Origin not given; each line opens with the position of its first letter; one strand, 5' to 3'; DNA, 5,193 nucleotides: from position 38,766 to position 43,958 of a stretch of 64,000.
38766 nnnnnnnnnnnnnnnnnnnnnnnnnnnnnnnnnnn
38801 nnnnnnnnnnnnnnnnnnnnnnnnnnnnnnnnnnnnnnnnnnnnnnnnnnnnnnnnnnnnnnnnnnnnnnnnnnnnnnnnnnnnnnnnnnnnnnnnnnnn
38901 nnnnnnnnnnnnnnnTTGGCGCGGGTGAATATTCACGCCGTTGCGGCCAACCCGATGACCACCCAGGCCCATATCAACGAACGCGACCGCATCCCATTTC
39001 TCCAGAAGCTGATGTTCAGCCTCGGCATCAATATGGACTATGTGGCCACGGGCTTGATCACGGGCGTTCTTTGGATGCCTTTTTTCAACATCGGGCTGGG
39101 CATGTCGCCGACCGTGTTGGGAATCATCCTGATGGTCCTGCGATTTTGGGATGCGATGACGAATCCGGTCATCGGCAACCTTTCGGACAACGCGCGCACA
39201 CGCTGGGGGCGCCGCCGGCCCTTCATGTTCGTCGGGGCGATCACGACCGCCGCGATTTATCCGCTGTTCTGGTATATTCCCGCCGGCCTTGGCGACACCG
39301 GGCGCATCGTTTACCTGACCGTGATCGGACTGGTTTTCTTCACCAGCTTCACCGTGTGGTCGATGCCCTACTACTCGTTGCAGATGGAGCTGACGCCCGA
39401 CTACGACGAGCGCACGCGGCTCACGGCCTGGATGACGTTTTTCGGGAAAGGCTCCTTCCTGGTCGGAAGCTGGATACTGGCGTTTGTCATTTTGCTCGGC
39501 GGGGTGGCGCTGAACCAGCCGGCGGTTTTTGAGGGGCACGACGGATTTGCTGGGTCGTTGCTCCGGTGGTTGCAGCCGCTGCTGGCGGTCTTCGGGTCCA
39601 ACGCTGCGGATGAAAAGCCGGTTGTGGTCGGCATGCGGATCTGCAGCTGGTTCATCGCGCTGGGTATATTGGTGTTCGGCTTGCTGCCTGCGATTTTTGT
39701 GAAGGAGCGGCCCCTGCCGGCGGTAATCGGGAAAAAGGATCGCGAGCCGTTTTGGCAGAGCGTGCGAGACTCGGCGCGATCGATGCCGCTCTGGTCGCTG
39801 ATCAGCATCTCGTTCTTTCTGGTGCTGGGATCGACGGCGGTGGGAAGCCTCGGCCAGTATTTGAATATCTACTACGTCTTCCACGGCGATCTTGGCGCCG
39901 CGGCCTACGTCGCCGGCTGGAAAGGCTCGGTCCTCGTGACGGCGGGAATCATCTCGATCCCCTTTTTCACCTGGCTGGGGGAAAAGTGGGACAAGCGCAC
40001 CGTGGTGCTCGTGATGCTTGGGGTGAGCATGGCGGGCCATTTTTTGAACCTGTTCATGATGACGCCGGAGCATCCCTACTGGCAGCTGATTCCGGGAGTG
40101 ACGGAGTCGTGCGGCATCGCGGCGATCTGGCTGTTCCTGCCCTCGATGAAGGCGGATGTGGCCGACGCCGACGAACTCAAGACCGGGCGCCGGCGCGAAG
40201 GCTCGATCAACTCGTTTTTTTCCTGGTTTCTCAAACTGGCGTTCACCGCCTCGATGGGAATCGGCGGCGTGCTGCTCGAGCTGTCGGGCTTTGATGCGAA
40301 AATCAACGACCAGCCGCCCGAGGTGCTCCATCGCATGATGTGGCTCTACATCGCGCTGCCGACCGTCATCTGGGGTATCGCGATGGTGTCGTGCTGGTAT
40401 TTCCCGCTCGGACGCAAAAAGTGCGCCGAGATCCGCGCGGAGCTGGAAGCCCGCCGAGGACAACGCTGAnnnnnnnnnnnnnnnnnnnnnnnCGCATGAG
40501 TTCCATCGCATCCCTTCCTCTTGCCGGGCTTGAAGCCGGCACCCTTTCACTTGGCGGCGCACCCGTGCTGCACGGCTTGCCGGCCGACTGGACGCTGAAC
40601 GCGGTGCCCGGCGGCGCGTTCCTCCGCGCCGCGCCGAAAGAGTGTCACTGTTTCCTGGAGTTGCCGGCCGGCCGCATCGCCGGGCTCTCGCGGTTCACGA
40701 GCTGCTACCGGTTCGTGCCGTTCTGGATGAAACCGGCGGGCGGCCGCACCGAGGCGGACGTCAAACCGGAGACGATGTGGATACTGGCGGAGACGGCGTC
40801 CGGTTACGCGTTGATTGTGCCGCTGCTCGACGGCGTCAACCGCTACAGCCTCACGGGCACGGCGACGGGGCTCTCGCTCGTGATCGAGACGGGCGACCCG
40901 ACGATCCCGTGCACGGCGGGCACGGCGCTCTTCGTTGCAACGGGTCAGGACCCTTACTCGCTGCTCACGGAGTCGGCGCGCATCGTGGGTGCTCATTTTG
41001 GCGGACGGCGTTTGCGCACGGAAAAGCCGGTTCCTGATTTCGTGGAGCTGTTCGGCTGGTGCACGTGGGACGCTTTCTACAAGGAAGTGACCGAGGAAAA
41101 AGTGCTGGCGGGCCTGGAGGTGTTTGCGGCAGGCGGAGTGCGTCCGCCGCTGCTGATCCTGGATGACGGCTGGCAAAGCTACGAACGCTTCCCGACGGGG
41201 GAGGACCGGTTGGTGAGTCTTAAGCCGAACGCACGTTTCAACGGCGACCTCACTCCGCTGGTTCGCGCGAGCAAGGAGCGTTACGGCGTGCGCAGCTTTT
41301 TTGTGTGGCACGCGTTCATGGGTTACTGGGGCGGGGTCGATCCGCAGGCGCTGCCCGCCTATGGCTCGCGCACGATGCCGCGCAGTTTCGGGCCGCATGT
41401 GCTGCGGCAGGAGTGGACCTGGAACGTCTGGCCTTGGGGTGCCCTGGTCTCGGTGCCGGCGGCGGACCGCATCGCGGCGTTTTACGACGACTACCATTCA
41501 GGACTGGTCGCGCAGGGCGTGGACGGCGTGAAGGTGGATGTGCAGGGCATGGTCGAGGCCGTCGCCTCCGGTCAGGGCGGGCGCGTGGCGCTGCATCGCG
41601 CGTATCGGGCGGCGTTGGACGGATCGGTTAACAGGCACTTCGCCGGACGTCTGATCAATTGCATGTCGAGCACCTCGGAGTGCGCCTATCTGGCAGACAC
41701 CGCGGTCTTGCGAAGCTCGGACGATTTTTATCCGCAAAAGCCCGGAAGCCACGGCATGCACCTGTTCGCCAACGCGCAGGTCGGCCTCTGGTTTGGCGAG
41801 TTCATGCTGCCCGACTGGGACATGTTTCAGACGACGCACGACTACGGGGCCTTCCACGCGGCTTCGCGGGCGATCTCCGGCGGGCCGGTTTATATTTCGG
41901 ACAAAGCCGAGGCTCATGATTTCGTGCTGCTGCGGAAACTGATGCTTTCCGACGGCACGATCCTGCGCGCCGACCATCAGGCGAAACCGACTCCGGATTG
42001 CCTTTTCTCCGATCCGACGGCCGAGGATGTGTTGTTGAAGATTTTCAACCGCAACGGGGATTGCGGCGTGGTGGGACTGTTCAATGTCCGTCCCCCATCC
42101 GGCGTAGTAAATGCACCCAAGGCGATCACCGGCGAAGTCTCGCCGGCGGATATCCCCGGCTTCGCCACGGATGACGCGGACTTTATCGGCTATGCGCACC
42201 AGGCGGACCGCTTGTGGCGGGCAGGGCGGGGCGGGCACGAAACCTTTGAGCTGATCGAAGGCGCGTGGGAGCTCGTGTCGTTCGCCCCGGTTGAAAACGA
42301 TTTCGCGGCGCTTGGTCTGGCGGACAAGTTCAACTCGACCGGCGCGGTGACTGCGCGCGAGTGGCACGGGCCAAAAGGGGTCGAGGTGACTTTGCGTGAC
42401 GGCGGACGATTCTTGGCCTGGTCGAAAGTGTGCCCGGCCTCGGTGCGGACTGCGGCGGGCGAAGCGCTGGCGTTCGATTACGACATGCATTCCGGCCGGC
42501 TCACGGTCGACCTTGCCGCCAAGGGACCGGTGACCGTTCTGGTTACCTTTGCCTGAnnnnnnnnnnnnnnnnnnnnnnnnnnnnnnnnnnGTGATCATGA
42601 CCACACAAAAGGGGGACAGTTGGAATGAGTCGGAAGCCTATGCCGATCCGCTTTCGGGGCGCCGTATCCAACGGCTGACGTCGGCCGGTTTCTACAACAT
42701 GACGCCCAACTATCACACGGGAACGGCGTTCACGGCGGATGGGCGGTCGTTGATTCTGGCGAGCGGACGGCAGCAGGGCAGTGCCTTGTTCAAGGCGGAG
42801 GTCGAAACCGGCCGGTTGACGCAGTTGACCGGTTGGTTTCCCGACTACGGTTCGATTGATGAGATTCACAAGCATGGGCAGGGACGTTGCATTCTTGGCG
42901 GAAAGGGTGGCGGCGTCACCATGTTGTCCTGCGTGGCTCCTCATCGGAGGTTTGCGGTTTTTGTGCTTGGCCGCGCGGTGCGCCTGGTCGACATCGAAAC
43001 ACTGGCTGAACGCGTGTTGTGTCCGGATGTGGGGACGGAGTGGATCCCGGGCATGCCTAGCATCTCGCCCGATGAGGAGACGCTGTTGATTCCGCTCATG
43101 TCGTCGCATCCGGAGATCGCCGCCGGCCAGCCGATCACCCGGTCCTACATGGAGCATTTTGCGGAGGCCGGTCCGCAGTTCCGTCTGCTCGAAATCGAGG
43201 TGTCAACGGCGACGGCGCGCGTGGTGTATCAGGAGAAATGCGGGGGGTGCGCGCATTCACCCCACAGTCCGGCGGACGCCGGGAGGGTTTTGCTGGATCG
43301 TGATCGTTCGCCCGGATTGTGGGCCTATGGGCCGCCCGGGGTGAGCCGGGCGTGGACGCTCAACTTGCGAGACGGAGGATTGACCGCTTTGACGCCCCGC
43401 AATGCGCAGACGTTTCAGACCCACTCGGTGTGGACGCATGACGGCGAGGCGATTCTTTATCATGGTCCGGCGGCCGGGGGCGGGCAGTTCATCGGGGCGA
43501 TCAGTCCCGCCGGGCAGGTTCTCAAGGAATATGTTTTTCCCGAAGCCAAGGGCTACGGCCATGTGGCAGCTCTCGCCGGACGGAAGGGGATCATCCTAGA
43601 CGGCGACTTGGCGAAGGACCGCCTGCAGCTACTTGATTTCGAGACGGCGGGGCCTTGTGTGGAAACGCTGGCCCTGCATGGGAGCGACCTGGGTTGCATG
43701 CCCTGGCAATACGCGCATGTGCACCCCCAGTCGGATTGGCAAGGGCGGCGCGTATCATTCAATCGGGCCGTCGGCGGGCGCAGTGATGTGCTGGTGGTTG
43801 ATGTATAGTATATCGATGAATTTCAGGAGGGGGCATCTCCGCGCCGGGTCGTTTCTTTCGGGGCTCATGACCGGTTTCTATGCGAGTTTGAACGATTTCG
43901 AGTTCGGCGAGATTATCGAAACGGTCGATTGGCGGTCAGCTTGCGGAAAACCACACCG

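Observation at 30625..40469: GH116 + two GH172 + ribulokinase + GPH transporter: candidate D-arabinan (actinobacterial cell-wall glycan) utilisation locus in a verrucomicrobium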

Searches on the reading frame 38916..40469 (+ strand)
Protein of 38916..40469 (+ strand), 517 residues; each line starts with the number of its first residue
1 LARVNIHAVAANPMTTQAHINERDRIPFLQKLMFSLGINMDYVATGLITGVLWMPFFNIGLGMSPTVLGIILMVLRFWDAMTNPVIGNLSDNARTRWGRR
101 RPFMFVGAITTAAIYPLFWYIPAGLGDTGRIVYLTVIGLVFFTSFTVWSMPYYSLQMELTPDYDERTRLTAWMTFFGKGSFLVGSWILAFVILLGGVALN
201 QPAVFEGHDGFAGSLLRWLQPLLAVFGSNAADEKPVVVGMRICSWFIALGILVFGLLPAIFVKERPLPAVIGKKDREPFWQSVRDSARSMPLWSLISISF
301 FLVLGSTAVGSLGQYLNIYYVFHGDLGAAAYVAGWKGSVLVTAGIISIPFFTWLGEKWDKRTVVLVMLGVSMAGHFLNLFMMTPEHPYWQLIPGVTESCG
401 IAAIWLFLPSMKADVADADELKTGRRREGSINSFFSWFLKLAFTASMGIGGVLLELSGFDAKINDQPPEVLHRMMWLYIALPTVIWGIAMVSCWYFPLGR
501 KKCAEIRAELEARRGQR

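Call 4: search_protein_families(library=pfam, proteins=[window:38916-40469:+], max_evalue=0.001)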
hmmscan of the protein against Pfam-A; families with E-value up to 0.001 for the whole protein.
window:38916-40469:+ (517 aa): 3 families
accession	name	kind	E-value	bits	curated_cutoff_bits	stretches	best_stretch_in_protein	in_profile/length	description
PF13347.12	MFS_2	-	4.8e-65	220.2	27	1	44-499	11-426/427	MFS/sugar transport protein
PF07690.21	MFS_1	-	1.9e-15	57.1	33.4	2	36-412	3-316/347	Major Facilitator Superfamily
PF12832.13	MFS_1_like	-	0.00017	21.2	25.2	0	296-392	2-95/373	MFS_1 like family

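Call 5: search_protein_families(library=ncbifam, proteins=[window:38916-40469:+], max_evalue=0.001)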
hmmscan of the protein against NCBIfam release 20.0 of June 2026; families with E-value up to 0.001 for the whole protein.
window:38916-40469:+ (517 aa): 8 families
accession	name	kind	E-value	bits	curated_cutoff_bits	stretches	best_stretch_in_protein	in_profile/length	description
TIGR00792.1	gph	subfamily_domain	1.7e-47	162.1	231.35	1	52-513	21-437/437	glycoside-pentoside-hexuronide (GPH):cation symporter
NF007749.0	PRK10429.1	equivalog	3.8e-30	105.1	456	2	28-196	5-172/473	melibiose:sodium transporter MelB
NF007353.0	PRK09848.1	equivalog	1e-29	103.7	528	2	270-515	208-446/457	glucuronide transporter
NF007237.0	PRK09669.1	subfamily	8e-27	94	610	2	49-195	27-174/461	putative symporter YagG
NF008526.0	PRK11462.1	equivalog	4e-16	58.8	836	1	51-197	29-176/460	glycoside-pentoside-hexuronide family transporter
TIGR00883.1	2A0106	subfamily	1.2e-06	27.9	443.45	0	57-146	250-335/400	metabolite/H+ symporter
TIGR01301.1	GPH_sucrose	subfamily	9.8e-05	21.4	511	1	61-113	34-86/476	sucrose/proton symporter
TIGR00711.1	efflux_EmrB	subfamily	0.00016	20.6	230.2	1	330-416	290-375/485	DHA2 family efflux MFS transporter permease subunit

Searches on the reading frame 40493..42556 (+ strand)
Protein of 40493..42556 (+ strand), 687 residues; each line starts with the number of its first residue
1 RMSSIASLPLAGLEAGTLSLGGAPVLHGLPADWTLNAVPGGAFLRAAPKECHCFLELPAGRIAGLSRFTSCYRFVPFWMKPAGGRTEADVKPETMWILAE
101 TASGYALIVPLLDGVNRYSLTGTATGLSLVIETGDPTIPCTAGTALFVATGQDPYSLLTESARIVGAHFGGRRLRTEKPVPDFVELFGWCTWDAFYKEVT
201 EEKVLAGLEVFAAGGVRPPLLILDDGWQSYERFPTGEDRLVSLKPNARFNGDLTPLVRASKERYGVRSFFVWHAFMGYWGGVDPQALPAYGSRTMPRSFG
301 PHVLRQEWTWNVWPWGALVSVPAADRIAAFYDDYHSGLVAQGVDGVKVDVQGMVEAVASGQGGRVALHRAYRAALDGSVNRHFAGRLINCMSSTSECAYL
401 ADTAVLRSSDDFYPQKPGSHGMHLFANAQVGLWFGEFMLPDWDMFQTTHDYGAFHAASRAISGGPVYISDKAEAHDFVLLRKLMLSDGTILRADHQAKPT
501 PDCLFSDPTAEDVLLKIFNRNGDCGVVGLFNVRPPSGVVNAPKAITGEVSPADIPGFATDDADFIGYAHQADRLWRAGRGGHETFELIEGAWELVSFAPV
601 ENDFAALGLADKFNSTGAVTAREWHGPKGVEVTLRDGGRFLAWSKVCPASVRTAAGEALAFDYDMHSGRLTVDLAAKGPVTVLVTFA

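Call 4: search_protein_families(library=pfam, proteins=[window:40493-42556:+], max_evalue=0.001)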
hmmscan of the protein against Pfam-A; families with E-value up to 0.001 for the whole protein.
window:40493-42556:+ (687 aa): 1 family
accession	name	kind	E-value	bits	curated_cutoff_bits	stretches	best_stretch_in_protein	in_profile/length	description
PF05691.18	Raffinose_syn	-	8.9e-137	457.4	20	1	40-673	44-749/750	Raffinose synthase or seed imbibition protein Sip1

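Call 5: search_protein_families(library=ncbifam, proteins=[window:40493-42556:+], max_evalue=0.001)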
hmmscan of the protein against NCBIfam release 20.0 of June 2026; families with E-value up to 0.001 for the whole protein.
window:40493-42556:+ (687 aa): 0 families

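Call 38: search_solved_structures(query=window:40493-42556:+, max_evalue=0.001)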
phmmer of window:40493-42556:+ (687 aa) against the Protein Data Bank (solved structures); distinct sequences matched with E-value up to 0.001: 2.
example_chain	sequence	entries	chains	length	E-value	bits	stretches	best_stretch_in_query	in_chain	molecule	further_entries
7exf_B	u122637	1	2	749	3.9e-118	398.8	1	41-534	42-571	Probable galactinol--sucrose galactosyltransferase 6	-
7exg_B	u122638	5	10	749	5e-117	395.1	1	41-534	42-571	Probable galactinol--sucrose galactosyltransferase 6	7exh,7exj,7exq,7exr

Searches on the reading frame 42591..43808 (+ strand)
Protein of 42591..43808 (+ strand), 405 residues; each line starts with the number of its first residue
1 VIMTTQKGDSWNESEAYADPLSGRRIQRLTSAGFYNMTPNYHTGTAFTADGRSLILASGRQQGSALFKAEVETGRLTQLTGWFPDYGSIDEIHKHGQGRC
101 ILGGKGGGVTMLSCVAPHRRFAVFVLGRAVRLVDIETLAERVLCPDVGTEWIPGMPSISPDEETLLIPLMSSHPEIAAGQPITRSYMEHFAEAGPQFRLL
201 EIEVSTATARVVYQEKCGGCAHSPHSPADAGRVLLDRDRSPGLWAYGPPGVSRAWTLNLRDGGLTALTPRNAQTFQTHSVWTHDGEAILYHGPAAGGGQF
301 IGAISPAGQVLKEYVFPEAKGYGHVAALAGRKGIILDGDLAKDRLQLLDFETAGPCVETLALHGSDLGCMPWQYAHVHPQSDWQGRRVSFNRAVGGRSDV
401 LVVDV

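Call 7: search_protein_families(library=pfam, proteins=[window:42591-43808:+], max_evalue=0.001)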
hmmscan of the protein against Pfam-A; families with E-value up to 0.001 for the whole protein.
window:42591-43808:+ (405 aa): 0 families

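Call 37: search_solved_structures(query=window:42591-43808:+, max_evalue=1)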
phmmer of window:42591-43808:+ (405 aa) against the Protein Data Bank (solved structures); distinct sequences matched with E-value up to 1: 1.
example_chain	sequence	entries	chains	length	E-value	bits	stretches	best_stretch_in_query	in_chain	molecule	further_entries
3c5m_A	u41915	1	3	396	0.00012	24.3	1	130-291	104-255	Oligogalacturonate lyase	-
